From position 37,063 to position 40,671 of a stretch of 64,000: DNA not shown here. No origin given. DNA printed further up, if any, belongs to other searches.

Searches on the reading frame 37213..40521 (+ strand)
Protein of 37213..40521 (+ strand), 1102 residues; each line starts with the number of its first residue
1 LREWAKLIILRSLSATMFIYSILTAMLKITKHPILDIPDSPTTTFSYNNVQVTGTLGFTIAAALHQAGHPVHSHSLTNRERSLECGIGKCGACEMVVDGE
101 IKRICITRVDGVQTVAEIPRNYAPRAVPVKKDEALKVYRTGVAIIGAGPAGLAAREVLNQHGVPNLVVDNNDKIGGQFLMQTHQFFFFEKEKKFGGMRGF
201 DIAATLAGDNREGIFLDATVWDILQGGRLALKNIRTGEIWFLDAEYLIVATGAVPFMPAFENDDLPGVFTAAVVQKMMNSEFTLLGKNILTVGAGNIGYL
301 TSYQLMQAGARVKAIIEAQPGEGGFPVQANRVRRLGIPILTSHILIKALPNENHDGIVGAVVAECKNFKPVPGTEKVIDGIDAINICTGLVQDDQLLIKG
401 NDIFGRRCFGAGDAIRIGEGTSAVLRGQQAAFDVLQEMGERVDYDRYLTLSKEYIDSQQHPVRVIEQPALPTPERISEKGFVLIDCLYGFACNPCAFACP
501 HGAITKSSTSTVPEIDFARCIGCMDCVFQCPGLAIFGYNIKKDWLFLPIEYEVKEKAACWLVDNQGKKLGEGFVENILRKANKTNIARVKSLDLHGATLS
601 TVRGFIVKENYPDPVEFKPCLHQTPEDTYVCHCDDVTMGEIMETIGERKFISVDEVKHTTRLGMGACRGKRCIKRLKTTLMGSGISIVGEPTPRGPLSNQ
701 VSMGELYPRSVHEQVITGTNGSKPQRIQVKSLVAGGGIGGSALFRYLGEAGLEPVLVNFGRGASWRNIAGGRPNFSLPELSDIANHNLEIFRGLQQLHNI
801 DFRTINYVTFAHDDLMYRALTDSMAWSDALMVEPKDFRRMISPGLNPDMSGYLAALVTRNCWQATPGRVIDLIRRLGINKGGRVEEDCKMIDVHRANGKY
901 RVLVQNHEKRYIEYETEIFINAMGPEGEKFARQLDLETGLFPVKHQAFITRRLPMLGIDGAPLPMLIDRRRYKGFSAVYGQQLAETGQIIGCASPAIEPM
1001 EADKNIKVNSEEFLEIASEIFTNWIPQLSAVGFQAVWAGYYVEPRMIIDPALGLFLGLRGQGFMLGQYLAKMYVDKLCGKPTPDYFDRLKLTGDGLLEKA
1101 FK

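Call 64: search_protein_families(library=pfam, proteins=[window:37213-40521:+], max_evalue=0.00001)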
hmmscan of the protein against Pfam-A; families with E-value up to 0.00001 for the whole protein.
window:37213-40521:+ (1102 aa): 6 families
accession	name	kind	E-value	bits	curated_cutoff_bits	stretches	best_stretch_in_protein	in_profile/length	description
PF01266.30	DAO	-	6e-26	92.2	27.9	1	732-1074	3-351/353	FAD dependent oxidoreductase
PF07992.20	Pyr_redox_2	-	5.8e-17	62.5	26.1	1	142-320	3-175/291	Pyridine nucleotide-disulphide oxidoreductase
PF04324.20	Fer2_BFD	-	1.2e-08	35.6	26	1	629-677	1-45/50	BFD-like [2Fe-2S] binding domain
PF13510.11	Fer2_4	-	1.7e-08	34.9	22.8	1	42-109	3-71/82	2Fe-2S iron-sulfur cluster binding domain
PF13738.12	Pyr_redox_3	-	1.2e-07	31.8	30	0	144-190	2-48/305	Pyridine nucleotide-disulphide oxidoreductase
PF13450.12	NAD_binding_8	-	4.1e-07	30.6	21.9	0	144-178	1-35/68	NAD(P)-binding Rossmann-like domain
